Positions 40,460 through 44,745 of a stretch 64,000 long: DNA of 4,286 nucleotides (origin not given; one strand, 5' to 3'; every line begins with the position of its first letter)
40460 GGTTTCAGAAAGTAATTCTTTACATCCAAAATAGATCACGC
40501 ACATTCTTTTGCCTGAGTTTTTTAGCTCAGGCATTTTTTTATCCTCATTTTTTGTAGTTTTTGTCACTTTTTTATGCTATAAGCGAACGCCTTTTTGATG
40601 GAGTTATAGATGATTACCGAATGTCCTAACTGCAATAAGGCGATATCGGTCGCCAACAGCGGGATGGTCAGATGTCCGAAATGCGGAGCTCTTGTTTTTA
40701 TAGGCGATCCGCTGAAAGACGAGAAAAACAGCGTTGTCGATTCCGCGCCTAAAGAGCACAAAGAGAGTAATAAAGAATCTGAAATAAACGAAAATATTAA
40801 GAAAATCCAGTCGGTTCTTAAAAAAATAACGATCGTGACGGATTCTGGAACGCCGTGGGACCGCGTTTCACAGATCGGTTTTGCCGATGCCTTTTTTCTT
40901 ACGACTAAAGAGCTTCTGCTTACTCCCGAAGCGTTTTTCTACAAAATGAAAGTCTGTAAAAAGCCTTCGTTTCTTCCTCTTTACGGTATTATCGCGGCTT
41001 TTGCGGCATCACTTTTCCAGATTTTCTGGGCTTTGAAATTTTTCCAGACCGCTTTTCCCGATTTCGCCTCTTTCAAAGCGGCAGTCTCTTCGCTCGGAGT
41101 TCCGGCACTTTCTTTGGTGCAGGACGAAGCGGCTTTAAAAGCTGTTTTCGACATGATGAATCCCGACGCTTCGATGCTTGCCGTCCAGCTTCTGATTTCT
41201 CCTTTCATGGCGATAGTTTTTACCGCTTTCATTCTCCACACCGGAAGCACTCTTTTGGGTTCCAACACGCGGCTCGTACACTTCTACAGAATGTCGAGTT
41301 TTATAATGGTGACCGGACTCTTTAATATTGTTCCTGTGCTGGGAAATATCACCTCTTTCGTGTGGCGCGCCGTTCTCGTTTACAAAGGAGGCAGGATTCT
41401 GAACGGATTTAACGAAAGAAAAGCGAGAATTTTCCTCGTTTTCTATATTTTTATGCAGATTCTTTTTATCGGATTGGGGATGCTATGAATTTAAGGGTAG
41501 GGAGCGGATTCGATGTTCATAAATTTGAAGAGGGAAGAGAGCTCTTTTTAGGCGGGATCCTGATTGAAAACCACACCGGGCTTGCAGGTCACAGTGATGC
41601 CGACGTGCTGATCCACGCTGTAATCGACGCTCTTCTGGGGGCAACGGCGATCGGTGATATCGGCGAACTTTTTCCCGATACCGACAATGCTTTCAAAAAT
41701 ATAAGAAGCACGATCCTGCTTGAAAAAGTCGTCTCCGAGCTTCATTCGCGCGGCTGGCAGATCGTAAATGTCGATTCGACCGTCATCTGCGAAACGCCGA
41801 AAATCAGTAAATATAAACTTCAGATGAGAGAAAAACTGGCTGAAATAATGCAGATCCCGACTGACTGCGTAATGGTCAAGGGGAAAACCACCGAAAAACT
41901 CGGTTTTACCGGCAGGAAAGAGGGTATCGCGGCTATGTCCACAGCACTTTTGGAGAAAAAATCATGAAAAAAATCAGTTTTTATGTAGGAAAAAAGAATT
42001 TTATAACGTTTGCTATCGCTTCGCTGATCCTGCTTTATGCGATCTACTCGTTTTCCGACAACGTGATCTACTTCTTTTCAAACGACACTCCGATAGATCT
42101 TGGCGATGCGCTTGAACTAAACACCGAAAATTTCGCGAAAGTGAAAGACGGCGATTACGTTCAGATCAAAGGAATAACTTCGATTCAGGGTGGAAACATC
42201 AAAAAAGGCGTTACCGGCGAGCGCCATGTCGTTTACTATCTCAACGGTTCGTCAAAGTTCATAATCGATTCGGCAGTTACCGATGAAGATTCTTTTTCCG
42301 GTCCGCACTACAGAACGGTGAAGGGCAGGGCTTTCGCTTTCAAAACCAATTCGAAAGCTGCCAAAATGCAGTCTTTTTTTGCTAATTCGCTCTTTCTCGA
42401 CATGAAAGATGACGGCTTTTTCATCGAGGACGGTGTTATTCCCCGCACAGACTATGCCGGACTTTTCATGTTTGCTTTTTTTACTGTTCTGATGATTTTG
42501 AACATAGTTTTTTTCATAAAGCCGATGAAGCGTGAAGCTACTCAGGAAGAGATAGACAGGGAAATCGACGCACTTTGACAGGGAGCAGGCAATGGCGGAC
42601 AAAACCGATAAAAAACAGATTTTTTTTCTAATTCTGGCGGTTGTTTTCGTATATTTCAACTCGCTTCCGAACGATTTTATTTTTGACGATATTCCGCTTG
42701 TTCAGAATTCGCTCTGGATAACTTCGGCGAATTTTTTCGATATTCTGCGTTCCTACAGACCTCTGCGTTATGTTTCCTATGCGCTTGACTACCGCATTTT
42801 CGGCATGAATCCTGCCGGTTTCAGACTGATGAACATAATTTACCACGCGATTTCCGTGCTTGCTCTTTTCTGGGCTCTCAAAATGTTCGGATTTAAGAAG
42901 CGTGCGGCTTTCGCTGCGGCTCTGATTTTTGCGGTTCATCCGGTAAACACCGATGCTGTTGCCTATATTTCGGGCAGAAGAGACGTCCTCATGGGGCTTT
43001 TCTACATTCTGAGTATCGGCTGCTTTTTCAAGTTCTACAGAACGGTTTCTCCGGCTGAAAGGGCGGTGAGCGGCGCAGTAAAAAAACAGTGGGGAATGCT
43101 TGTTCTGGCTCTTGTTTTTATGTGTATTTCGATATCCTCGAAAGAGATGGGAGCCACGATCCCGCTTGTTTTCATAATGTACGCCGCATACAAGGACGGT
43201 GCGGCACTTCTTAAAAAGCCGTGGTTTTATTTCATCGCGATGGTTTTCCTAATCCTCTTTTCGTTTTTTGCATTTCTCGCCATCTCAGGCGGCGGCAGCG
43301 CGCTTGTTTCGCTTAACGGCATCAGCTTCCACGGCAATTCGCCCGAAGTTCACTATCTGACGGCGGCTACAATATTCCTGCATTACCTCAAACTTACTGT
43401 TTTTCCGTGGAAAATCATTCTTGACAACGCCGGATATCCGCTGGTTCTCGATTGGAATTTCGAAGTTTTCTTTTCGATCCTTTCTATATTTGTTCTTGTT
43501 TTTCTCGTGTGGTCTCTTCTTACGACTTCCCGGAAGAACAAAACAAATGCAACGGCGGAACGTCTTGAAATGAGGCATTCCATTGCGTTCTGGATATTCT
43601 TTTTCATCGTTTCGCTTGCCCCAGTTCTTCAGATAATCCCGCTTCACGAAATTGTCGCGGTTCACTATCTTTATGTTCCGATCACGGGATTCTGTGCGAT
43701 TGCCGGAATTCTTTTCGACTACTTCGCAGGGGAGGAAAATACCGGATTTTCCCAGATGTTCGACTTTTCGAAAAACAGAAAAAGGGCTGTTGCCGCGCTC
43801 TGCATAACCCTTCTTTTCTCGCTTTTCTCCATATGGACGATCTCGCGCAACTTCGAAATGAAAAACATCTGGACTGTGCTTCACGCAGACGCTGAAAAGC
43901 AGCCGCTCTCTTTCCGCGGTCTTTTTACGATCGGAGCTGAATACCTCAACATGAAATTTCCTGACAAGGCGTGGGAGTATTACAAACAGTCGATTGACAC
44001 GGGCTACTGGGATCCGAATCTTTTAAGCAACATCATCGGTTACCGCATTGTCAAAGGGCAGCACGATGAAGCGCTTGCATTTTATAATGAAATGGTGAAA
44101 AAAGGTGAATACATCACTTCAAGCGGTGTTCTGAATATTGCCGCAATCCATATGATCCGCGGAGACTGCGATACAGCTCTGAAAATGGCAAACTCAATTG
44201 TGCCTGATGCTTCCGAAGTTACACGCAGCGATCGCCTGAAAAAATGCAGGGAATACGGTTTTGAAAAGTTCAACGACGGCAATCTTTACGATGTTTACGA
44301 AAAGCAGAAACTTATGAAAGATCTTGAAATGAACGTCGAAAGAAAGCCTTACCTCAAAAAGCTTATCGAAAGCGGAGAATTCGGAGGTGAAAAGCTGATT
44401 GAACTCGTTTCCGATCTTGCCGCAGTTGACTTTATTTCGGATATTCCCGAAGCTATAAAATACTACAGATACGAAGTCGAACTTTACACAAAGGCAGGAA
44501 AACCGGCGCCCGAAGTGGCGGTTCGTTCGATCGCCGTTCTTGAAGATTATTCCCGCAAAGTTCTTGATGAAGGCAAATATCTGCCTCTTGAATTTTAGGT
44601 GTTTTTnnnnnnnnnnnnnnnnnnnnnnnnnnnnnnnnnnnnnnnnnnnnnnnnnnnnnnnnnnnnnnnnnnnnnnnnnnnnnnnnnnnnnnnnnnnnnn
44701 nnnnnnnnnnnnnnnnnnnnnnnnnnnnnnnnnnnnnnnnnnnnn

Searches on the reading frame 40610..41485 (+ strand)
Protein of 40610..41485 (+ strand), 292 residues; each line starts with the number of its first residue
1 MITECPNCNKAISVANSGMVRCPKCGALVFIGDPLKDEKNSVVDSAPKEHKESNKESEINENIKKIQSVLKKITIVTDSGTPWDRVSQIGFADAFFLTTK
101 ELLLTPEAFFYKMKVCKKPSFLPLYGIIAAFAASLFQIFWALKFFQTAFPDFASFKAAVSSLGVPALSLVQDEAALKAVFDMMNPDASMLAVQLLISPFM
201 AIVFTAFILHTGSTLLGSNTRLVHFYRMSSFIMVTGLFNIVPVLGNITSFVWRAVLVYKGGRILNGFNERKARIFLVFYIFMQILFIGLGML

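Call 83: search_protein_families(library=pfam, proteins=[window:40610-41485:+], max_evalue=0.001)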
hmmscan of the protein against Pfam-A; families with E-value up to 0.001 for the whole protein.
window:40610-41485:+ (292 aa): 3 families
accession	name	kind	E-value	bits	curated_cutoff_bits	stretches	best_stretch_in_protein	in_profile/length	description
PF04893.22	Yip1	-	1.5e-05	25.3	28.6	1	101-287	2-169/173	Yip1 domain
PF13717.11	Zn_ribbon_4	-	0.00021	21.6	30.3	1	1-27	1-33/36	zinc-ribbon domain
PF13248.11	Zn_ribbon_3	-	0.00034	20.4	27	0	19-33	2-16/26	zinc-ribbon domain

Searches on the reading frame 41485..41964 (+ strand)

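Call 83: search_protein_families(library=pfam, proteins=[window:41485-41964:+], max_evalue=0.001)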
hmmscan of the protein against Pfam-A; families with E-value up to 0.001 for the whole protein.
window:41485-41964:+ (160 aa): 1 family
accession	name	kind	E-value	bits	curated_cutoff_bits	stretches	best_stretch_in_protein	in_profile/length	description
PF02542.21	YgbB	-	6.3e-66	221.9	26.7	1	3-156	1-154/155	YgbB family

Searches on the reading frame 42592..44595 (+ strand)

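Call 83: search_protein_families(library=pfam, proteins=[window:42592-44595:+], max_evalue=0.001)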
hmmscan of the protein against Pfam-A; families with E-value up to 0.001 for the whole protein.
window:42592-44595:+ (668 aa): 2 families
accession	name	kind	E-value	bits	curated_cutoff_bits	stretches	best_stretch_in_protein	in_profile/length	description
PF13231.12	PMT_2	-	3.1e-08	34.4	26.1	1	65-224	12-155/160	Dolichyl-phosphate-mannose-protein mannosyltransferase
PF02366.24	PMT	-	4.9e-07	30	22.7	1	60-231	68-236/245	Dolichyl-phosphate-mannose-protein mannosyltransferase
